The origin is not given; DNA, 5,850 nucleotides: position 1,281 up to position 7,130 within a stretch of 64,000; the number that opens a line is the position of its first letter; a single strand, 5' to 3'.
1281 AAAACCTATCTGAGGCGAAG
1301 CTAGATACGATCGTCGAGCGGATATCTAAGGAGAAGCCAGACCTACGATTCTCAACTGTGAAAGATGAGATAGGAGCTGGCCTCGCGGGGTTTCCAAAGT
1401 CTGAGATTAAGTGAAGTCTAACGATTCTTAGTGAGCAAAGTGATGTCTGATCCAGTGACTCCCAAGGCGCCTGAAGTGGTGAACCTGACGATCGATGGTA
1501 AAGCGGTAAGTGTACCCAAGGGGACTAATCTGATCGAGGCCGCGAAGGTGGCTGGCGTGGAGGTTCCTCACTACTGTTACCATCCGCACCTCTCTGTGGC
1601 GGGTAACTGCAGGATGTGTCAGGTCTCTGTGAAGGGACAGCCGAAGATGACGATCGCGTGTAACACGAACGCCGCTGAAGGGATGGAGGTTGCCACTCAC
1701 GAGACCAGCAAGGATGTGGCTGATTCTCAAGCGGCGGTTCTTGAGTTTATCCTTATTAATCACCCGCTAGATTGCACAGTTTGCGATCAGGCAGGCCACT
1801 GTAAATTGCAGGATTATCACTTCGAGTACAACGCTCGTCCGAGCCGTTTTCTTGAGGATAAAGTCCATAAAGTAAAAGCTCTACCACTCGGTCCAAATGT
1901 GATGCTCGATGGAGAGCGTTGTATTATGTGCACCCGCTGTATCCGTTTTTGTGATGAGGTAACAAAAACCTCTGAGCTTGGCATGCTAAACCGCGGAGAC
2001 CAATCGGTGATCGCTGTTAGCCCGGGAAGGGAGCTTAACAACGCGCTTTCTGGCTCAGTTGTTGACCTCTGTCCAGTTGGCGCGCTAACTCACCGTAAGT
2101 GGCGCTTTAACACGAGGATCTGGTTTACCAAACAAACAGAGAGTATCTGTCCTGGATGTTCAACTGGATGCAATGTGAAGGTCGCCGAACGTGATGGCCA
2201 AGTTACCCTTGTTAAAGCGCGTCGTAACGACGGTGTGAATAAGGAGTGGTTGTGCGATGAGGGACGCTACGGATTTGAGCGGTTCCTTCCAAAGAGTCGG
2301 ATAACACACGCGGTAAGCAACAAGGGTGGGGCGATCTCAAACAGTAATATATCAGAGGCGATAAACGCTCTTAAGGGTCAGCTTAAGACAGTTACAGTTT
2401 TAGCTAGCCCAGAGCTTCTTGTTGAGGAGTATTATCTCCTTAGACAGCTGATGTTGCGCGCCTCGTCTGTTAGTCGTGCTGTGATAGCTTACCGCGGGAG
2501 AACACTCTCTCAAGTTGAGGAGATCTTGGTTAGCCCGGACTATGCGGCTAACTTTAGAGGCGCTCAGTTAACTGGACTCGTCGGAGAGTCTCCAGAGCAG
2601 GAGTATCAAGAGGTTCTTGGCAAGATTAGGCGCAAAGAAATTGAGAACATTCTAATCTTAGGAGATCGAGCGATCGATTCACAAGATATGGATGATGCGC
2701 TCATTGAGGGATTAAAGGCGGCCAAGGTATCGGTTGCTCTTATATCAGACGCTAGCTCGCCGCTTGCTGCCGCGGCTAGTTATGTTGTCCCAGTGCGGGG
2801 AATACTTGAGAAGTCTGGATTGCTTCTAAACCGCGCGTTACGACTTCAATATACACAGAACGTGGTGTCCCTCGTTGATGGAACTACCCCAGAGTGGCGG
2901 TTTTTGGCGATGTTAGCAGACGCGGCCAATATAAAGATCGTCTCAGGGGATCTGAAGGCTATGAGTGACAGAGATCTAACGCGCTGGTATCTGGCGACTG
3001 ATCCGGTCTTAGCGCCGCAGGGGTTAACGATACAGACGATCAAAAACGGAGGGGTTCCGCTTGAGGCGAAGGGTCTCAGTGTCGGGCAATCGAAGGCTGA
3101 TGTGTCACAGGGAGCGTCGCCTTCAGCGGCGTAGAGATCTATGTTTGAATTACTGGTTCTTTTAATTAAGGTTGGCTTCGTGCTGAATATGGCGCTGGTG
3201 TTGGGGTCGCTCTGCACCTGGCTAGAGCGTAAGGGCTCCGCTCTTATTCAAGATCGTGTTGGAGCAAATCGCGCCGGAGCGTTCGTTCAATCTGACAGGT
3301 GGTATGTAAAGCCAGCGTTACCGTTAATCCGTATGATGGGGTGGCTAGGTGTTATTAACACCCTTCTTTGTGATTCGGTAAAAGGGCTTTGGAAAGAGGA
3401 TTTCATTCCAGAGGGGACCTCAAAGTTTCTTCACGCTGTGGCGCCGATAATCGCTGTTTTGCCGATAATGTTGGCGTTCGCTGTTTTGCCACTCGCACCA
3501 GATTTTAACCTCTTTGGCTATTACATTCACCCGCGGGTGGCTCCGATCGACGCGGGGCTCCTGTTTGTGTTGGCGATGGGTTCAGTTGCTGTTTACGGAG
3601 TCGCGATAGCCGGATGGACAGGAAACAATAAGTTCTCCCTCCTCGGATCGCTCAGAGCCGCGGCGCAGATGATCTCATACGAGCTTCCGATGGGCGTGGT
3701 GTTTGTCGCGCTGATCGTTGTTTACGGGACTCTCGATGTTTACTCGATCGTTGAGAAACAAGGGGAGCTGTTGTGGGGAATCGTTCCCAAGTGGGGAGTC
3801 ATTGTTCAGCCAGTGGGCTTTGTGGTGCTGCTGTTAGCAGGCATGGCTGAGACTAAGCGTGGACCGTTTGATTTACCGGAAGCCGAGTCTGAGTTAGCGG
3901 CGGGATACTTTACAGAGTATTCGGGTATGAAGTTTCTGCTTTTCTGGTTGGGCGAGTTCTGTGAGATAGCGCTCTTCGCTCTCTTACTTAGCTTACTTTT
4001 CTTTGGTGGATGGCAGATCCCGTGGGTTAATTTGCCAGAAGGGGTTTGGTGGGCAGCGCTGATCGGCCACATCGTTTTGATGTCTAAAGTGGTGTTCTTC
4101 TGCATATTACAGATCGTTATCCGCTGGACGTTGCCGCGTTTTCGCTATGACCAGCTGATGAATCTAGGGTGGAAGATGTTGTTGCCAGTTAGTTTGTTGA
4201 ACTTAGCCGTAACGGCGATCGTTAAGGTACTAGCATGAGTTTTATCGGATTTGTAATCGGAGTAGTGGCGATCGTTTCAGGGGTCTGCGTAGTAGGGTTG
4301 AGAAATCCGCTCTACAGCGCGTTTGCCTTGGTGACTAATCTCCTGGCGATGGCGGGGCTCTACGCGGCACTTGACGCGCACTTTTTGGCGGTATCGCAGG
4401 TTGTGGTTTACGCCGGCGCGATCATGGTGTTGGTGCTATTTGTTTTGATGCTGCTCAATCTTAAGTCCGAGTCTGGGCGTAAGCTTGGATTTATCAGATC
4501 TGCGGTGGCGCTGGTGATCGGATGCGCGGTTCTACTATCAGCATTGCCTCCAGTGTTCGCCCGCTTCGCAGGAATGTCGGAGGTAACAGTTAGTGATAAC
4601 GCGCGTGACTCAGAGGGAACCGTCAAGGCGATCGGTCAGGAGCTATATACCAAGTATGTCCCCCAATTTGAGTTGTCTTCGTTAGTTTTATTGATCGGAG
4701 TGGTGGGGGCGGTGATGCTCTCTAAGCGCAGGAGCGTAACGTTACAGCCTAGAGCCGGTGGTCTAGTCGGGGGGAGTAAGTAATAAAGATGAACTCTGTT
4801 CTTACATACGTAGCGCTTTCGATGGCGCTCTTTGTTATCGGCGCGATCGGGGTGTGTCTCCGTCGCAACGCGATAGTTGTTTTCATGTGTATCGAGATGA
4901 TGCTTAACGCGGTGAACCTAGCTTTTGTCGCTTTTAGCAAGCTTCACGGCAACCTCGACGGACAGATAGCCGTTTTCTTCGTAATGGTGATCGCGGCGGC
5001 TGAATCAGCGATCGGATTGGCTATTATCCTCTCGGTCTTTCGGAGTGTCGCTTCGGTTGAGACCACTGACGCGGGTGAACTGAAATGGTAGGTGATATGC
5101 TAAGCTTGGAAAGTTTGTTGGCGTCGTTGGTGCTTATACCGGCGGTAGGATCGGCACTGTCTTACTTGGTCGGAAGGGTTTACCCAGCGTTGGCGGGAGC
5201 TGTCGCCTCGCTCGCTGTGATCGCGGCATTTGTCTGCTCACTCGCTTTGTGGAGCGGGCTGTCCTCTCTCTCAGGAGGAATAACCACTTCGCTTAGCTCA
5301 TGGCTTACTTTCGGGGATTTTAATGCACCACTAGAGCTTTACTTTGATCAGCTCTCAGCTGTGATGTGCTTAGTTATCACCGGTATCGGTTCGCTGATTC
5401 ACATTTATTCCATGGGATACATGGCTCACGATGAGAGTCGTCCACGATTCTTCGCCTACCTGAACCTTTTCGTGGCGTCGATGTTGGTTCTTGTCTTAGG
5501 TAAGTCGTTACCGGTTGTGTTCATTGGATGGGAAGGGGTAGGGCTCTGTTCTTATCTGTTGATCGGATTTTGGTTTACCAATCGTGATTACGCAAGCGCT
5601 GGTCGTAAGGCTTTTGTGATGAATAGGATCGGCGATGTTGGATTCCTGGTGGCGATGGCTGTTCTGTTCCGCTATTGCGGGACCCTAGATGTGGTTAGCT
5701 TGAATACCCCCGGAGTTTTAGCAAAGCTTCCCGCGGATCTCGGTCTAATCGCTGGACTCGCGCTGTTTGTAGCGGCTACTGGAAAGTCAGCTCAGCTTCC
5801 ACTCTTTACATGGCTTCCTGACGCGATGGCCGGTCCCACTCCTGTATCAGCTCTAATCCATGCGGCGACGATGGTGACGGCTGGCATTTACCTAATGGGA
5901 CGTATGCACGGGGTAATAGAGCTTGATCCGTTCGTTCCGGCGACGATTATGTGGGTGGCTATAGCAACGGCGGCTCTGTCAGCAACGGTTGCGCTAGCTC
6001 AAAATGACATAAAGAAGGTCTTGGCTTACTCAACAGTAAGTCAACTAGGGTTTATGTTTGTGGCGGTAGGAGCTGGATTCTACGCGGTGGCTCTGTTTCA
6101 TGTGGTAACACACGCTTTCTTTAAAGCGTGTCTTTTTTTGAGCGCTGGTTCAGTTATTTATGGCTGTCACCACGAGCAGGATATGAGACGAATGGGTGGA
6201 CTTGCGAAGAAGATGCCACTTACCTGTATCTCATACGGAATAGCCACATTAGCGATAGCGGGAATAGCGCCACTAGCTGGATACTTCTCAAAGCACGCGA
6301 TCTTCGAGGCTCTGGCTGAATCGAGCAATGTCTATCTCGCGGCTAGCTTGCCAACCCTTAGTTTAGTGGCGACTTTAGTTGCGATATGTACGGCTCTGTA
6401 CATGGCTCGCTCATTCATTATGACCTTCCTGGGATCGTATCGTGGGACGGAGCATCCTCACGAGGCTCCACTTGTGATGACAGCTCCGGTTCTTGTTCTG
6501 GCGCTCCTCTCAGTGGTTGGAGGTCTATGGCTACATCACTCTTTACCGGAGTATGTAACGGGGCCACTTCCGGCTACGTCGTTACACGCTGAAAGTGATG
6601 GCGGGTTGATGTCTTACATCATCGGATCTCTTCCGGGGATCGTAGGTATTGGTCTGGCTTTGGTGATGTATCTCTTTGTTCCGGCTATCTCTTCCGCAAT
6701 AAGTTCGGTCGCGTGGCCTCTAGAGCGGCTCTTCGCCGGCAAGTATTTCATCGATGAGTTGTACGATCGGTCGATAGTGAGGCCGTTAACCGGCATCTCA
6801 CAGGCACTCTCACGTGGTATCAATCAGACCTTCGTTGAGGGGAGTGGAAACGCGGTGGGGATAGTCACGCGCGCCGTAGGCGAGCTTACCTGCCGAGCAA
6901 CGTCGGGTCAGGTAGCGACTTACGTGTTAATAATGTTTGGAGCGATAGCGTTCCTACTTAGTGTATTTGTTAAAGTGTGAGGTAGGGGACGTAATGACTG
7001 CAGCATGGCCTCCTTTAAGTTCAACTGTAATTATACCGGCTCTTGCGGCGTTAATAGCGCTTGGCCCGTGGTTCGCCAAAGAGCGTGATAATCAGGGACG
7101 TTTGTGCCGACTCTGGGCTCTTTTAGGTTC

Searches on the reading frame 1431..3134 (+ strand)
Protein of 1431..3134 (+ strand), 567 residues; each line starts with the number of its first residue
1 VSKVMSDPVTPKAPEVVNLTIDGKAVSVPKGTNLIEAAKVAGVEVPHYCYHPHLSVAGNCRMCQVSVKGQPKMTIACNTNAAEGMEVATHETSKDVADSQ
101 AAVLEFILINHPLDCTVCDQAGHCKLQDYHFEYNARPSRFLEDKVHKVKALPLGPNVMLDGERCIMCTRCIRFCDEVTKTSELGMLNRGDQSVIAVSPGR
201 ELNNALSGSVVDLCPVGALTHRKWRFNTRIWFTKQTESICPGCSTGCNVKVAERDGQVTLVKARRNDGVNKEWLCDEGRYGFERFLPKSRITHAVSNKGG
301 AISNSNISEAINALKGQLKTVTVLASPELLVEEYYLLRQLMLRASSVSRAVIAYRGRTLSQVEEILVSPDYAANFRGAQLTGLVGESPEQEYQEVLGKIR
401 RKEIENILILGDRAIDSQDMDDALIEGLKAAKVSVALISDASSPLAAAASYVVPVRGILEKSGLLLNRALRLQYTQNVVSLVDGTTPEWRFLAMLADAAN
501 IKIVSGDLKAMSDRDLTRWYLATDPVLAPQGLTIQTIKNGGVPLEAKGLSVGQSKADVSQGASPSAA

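Call 69: search_protein_families(library=ncbifam, proteins=[window:1431-3134:+], max_evalue=1e-10)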
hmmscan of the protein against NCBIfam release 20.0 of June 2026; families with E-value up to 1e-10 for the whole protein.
window:1431-3134:+ (567 aa): 8 families
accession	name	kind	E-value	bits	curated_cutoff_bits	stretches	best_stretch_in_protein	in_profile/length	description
TIGR01973.1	NuoG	equivalog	1.7e-116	390.4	470.05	1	19-401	1-386/606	NADH-quinone oxidoreductase subunit NuoG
NF005895.0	PRK07860.1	equivalog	2e-93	313.8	802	1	8-364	9-368/811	NADH-quinone oxidoreductase subunit G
NF040763.1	FeFe_hydrog_A6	exception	1.2e-48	165.9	765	1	17-223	1-209/571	NADH-dependent [FeFe] hydrogenase, group A6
NF006305.0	PRK08493.1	equivalog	3.7e-47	160.9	591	2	17-185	2-164/819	NADH-quinone oxidoreductase subunit G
NF005745.0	PRK07569.1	equivalog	2.1e-37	128.8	333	1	16-222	3-210/238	bidirectional hydrogenase complex protein HoxU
NF040762.1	Hydr_FeFe_Clost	exception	7.5e-29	100.8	900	1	18-222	2-207/572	ferredoxin hydrogenase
NF009454.0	PRK12814.1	equivalog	1.7e-22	79.6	916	1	17-117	4-102/657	putative NADPH-dependent glutamate synthase small subunit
TIGR01591.1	Fdh-alpha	equivalog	7.1e-13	47.5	666.25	0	239-321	2-84/672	formate dehydrogenase subunit alpha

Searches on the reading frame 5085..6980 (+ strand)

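Call 69: search_protein_families(library=ncbifam, proteins=[window:5085-6980:+], max_evalue=1e-10)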
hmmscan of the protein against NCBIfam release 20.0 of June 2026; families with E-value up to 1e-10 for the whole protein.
window:5085-6980:+ (631 aa): 69 families (the best 25 are shown)
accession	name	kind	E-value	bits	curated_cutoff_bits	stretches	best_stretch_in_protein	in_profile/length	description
NF005141.0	PRK06590.1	equivalog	3.6e-194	647.2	556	1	10-629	3-610/615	NADH-quinone oxidoreductase subunit L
TIGR01974.1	NDH_I_L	subfamily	1.1e-187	625.8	407.5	1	11-628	2-629/630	NADH-quinone oxidoreductase subunit L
NF005626.0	PRK07376.1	equivalog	1.3e-134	450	963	2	45-456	48-462/675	NAD(P)H-quinone oxidoreductase subunit 5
NF040617.1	F420_dehyd_FpoL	exception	4.8e-102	342.8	1050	1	15-630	9-663/669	F420H2 dehydrogenase subunit FpoL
NF005633.0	PRK07390.1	subfamily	7.7e-89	298.9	676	1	30-628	32-606/613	NAD(P)H-quinone oxidoreductase subunit F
NF009287.0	PRK12647.1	equivalog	3.2e-87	293.8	937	1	14-482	5-466/773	putative monovalent cation/H+ antiporter subunit A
NF009288.0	PRK12648.1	equivalog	4.7e-86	289.7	1104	1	11-488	2-476/954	monovalent cation/H+ antiporter subunit A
TIGR01960.1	ndhF3_CO2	subfamily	8.4e-85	285.5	588.7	1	28-625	30-603/606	NAD(P)H dehydrogenase, subunit NdhF3 family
NF005097.0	PRK06525.1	equivalog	1.9e-83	280.8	430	1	16-479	9-471/480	hydrogenase 4 subunit D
NF009290.0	PRK12650.1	equivalog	3e-78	263.7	980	1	12-483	4-472/966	DUF4040 family protein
TIGR00940.1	2a6301s01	subfamily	3.5e-78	263.7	920.45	1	42-482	33-488/793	monovalent cation:proton antiporter subunit A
NF009285.0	PRK12645.1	equivalog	7.5e-78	262.6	1028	1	62-565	53-574/804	Na+/H+ antiporter subunit A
NF009289.0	PRK12649.1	equivalog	6.1e-75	253.1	1117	1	16-483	11-485/789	putative monovalent cation/H+ antiporter subunit A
NF009284.0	PRK12644.1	equivalog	2.3e-72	244.4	962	1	36-484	25-472/975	Na+/H+ antiporter subunit A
NF009286.0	PRK12646.1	equivalog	5.1e-64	217.1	1063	1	11-475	6-485/800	DUF4040 family protein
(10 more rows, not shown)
